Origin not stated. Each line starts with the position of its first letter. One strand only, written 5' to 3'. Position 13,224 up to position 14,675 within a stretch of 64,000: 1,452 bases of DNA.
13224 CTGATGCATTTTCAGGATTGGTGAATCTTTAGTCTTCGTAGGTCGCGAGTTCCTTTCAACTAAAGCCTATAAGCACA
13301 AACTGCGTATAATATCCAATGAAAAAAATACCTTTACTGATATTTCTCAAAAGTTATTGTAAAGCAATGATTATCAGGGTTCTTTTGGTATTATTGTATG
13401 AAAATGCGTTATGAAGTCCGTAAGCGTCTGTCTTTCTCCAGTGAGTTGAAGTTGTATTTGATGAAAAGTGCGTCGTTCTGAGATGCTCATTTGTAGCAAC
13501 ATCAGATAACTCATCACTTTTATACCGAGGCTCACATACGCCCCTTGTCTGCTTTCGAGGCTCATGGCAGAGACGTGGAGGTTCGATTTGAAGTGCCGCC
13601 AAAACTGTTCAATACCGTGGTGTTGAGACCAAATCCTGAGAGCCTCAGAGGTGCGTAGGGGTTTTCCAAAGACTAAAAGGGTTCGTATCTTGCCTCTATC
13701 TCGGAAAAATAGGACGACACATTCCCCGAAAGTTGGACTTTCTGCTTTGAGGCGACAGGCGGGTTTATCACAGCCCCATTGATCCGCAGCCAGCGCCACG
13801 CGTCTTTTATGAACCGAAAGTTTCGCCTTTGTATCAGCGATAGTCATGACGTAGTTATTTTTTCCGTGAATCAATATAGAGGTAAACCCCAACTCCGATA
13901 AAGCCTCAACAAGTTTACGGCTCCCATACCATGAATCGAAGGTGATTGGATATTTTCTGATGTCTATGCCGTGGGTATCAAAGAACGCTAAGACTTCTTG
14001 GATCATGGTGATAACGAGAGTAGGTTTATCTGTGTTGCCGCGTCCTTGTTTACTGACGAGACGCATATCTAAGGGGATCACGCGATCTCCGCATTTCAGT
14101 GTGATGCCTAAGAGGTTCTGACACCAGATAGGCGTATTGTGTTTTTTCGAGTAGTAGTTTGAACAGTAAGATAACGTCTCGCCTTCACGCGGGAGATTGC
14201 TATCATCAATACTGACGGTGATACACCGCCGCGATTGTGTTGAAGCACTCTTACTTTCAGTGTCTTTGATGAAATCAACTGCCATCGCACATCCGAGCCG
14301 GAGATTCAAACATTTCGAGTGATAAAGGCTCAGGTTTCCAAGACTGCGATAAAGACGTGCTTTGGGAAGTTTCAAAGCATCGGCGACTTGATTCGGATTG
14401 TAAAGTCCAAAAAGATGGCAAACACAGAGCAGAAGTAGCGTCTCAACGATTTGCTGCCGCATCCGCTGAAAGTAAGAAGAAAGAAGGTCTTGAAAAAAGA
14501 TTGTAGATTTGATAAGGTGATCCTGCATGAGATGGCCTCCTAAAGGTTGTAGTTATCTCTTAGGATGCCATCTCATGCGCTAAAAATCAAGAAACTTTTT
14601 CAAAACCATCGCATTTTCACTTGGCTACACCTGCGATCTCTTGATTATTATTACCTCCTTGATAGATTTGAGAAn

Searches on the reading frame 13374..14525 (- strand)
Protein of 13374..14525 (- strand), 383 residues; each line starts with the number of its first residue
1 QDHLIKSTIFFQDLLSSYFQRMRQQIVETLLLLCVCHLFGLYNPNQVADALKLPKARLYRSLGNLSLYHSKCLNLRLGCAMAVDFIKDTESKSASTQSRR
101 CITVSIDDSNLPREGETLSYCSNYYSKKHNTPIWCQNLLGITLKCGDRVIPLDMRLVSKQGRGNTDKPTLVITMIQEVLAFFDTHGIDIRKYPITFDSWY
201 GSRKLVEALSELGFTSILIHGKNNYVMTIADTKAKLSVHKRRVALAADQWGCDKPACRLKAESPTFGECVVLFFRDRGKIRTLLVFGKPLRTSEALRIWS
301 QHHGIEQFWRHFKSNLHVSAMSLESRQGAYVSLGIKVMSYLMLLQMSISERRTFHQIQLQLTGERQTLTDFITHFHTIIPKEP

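Call 14: search_protein_families(library=pfam, proteins=[window:13374-14525:-], max_evalue=0.01)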
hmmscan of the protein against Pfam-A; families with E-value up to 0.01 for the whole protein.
window:13374-14525:- (383 aa): 2 families
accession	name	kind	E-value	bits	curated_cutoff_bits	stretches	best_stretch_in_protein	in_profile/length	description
PF13546.12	DDE_5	-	6e-06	26.4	27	1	101-216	79-204/272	DDE superfamily endonuclease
PF01609.27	DDE_Tnp_1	-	6.9e-05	23.1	23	1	185-342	75-200/200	Transposase DDE domain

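Call 53: search_protein_families(library=ncbifam, proteins=[window:13374-14525:-], max_evalue=0.01)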
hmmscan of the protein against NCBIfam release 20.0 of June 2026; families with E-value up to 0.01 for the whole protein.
window:13374-14525:- (383 aa): 4 families
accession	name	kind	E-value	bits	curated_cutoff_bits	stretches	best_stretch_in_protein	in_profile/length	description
NF049921.1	transpos_IS701_2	equivalog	3.5e-14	52.9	250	1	102-363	61-307/318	IS701 family transposase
NF033540.2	transpos_IS701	equivalog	1.7e-12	47.3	150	1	102-298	83-297/363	IS701 family transposase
NF049925.1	transpos_IS4_4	equivalog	7.2e-11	41.5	250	1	165-362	190-388/449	IS4 family transposase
NF049999.1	transpos_IS701_3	equivalog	4.3e-07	29.2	170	1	99-213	85-201/412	IS701 family transposase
